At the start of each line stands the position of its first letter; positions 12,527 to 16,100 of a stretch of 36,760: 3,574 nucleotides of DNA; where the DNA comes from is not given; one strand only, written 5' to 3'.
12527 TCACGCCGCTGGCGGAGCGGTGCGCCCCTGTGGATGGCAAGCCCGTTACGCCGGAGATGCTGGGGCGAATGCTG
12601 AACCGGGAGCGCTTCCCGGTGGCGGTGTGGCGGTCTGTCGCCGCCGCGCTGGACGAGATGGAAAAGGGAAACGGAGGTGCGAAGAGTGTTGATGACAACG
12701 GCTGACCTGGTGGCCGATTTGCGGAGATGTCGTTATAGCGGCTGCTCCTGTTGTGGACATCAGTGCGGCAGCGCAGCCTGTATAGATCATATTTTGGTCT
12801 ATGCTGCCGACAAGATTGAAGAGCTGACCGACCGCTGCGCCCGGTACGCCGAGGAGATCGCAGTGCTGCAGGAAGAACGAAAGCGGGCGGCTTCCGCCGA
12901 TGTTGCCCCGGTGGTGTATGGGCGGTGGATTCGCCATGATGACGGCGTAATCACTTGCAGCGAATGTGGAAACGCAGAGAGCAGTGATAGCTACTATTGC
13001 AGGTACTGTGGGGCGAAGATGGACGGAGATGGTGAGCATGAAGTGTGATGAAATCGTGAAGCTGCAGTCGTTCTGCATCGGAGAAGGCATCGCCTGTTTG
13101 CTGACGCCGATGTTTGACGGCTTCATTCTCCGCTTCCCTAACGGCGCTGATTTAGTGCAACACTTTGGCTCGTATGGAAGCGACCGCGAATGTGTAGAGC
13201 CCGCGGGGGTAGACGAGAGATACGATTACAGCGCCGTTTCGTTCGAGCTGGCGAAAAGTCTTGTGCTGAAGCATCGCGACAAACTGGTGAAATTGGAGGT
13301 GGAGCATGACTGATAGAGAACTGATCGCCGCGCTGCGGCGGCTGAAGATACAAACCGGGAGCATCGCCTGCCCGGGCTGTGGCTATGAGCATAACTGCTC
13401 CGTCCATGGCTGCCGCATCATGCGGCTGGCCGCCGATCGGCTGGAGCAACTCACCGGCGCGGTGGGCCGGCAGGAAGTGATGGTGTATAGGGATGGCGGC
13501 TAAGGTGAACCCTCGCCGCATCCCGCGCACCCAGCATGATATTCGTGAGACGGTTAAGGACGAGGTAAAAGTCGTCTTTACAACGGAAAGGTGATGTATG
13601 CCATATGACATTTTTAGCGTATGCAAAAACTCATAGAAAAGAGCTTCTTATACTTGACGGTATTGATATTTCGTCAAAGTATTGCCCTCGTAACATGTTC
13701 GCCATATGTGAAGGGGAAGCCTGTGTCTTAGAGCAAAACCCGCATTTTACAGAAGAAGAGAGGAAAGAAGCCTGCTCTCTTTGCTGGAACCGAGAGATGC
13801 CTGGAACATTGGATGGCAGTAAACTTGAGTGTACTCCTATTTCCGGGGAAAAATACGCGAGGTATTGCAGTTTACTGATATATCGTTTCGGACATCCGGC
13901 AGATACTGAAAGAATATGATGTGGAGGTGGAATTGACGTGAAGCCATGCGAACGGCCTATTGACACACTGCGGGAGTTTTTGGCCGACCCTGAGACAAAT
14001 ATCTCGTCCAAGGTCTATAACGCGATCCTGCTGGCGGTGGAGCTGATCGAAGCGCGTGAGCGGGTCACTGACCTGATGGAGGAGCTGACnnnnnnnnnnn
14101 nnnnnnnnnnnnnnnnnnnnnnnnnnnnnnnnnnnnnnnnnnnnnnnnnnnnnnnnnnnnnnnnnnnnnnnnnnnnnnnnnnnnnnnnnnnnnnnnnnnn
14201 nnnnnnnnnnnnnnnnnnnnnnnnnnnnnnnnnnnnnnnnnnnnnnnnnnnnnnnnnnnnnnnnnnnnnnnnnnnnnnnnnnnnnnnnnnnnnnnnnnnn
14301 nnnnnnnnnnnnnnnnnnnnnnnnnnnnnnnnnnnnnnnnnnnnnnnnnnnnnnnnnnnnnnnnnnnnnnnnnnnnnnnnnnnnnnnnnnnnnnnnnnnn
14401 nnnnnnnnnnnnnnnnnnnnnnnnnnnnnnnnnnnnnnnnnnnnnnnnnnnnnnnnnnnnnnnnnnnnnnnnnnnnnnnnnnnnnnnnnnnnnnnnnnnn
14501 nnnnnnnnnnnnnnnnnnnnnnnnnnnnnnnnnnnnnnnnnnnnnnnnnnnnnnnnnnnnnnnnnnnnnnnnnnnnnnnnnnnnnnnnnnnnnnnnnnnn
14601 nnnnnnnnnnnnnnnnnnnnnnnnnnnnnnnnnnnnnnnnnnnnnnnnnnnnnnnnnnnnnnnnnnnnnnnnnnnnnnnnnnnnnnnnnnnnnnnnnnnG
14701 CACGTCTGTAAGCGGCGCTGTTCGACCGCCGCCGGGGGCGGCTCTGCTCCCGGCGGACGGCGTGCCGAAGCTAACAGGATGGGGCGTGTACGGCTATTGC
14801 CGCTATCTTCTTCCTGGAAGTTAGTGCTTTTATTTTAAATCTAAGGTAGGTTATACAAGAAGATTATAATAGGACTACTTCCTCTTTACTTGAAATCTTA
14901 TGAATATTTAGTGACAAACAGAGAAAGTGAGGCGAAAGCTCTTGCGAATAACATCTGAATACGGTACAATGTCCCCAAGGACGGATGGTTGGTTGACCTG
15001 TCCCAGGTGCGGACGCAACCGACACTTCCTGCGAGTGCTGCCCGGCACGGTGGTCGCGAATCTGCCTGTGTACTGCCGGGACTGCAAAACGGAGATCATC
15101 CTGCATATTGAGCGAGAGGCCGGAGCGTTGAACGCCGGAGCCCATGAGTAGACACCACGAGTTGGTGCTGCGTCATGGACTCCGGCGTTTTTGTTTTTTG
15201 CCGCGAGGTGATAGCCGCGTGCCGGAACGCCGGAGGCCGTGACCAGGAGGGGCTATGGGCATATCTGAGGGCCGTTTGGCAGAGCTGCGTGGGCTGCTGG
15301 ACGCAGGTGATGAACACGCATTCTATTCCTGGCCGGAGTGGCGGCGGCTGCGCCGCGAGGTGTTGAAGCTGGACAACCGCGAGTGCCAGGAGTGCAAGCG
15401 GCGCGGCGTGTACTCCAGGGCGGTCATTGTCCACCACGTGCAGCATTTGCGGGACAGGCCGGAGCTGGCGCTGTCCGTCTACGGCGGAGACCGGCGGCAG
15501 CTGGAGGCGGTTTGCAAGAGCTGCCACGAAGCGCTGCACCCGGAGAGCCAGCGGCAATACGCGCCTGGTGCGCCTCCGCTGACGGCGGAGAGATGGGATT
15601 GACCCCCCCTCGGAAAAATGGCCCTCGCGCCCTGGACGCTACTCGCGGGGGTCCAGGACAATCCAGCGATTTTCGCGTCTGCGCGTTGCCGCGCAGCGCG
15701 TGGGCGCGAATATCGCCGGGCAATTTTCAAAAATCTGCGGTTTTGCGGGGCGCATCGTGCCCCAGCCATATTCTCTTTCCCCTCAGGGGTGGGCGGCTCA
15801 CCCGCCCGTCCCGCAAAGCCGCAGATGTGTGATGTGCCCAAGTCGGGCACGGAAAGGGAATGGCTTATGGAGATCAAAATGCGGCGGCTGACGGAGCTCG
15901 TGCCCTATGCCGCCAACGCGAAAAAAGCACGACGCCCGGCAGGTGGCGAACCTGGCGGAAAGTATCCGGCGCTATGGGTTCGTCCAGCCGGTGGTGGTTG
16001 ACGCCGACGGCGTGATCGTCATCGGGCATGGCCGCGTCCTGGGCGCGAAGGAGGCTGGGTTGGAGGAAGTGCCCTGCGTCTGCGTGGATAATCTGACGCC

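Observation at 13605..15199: HUH rolling-circle Rep inside a compositionally patchy block of a theta-replicating phage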

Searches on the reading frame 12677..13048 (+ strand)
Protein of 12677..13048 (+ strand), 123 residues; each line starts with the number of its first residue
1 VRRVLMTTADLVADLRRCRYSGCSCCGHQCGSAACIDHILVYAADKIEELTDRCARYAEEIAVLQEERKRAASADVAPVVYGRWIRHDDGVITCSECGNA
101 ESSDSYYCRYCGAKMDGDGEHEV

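Call 7: search_protein_families(library=pfam, proteins=[window:12677-13048:+], max_evalue=0.01)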
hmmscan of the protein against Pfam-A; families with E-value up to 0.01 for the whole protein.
window:12677-13048:+ (123 aa): 3 families
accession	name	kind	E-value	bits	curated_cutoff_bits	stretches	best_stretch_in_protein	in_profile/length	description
PF13248.11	Zn_ribbon_3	-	0.0022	17.9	27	1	92-115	3-26/26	zinc-ribbon domain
PF12773.13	DZR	-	0.0031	18.1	27.3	1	94-115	1-22/45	Double zinc ribbon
PF17032.10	Zn_ribbon_15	-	0.0095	17.2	28.9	0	19-112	36-73/73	zinc-ribbon family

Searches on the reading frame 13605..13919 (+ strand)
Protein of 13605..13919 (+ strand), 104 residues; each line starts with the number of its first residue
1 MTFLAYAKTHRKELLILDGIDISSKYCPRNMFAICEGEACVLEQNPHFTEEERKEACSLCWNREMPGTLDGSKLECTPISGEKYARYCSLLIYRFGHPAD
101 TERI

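Call 3: search_protein_families(library=pfam, proteins=[window:13605-13919:+], max_evalue=1)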
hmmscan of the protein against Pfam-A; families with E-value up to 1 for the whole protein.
window:13605-13919:+ (104 aa): 1 family
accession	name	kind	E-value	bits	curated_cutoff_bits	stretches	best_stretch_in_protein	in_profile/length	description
PF23438.1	DUF7123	-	0.02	15.5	27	1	5-39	17-51/70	Domain of unknown function (DUF7123)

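Call 4: search_protein_families(library=phrogs, proteins=[window:13605-13919:+], max_evalue=1)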
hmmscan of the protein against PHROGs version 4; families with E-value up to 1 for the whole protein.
window:13605-13919:+ (104 aa): 0 families

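Call 49: search_protein_families(library=ncbifam, proteins=[window:13605-13919:+], max_evalue=0.01)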
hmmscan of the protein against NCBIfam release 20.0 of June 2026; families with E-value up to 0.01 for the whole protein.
window:13605-13919:+ (104 aa): 0 families

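Call 91: find_homologous_proteins(query=window:13605-13919:+, max_evalue=0.001)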
Query window:13605-13919:+ (104 aa): 4 proteins with E <= 0.001 among 7 candidates.
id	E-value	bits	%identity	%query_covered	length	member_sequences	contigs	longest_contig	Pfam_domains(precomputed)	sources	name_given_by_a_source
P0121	1.2e-46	175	70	100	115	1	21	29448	-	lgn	-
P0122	5.0e-44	167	88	80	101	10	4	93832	-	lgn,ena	-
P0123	6.4e-43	163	88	80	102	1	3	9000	-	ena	-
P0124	3.1e-42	161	87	80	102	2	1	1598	-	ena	-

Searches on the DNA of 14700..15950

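Call 71: search_rna_families(source=window, start=14700, end=15950, threshold=evalue, max_evalue=1)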
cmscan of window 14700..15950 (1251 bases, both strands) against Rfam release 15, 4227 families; matches with E-value up to 1: 3.
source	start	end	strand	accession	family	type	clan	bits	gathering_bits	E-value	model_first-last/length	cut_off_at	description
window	15729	15830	-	RF00798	mir-49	Gene; miRNA;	-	23.9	60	0.047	1-74/74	no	mir-49 microRNA precursor family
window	15729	15830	+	RF00798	mir-49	Gene; miRNA;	-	22.6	60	0.11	1-74/74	no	mir-49 microRNA precursor family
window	15666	15716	+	RF02558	CbSR2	Gene; antisense;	-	15.1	300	0.38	178-228/243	no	Coxiella burnetii sRNA 2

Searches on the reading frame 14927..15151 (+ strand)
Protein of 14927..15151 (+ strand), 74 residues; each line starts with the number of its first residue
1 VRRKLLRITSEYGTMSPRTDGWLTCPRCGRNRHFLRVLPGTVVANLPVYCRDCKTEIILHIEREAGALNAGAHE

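Call 3: search_protein_families(library=pfam, proteins=[window:14927-15151:+], max_evalue=1)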
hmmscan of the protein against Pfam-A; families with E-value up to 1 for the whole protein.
window:14927-15151:+ (74 aa): 11 families
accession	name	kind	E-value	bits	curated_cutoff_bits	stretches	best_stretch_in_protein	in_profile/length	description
PF14205.11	Cys_rich_KTR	-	1.7e-09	37.8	25.5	1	22-62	3-42/54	Cysteine-rich KTR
PF10601.15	zf-LITAF-like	-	0.013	16.1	23.8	0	47-68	5-26/70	LITAF-like zinc ribbon domain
PF23477.1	zf_Tbcl_2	-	0.037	14.2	27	1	47-53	26-32/37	Probable treble clef zinc finger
PF19134.6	DUF5817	-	0.045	14.2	31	1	23-36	22-35/57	Domain of unknown function (DUF5817)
PF17283.8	Zn_ribbon_SprT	-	0.052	14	28.1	1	24-57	6-34/38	SprT-like zinc ribbon domain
PF14354.12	Lar_restr_allev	-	0.061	14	28.6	1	24-63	5-41/58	Restriction alleviation protein Lar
PF13451.12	zf_Tbcl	-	0.064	13.7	24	0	48-56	5-13/48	Probable treble clef domain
PF25208.1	DUF7838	-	0.071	13.5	28.5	1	24-37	8-21/55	Domain of unknown function (DUF7838)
PF22289.1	DmmA-like_C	-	0.1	13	27.4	0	17-31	13-27/44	Dimethylamine monooxygenase subunit DmmA-like, C-terminal domain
PF23451.1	Zn_ribbon_PaaD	-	0.12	12.5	27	1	18-54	10-46/53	PaaD zinc beta ribbon domain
PF18439.7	zf_UBZ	-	0.14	12.3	25.6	0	24-30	4-10/32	Ubiquitin-Binding Zinc Finger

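Call 4: search_protein_families(library=phrogs, proteins=[window:14927-15151:+], max_evalue=1)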
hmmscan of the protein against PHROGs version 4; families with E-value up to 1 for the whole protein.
window:14927-15151:+ (74 aa): 7 families
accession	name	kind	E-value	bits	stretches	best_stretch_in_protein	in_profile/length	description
phrog_5602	-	unknown function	9.3e-06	26.2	1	17-57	13-52/60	-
phrog_6417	-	other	0.0011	19.9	1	24-64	9-44/68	translational regulator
phrog_4875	-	unknown function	0.0057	17.8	1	45-63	10-28/77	-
phrog_1305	-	DNA, RNA and nucleotide metabolism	0.22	11.9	1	23-62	17-64/226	DNA binding protein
phrog_2750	-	unknown function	0.3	12.6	1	17-31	76-90/103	-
phrog_4480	-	unknown function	0.45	11.6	0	48-69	39-60/99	-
phrog_30833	-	unknown function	0.99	10.1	0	19-28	18-27/38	-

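Call 49: search_protein_families(library=ncbifam, proteins=[window:14927-15151:+], max_evalue=0.01)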
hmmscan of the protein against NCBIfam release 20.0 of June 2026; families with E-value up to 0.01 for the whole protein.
window:14927-15151:+ (74 aa): 0 families

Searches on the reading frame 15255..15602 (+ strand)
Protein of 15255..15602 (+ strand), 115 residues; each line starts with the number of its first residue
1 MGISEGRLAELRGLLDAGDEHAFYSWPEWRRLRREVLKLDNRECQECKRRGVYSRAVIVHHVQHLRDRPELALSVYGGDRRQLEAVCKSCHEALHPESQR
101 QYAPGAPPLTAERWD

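Call 8: search_protein_families(library=pfam, proteins=[window:15255-15602:+], max_evalue=0.01)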
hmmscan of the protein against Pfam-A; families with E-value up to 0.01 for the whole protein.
window:15255-15602:+ (115 aa): 2 families
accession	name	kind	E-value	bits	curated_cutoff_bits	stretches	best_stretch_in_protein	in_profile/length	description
PF01844.29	HNH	-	1.1e-06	29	21.4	1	44-96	1-46/47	HNH endonuclease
PF13926.11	DUF4211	-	0.0034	17.9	27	1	34-98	63-122/137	Domain of unknown function (DUF4211)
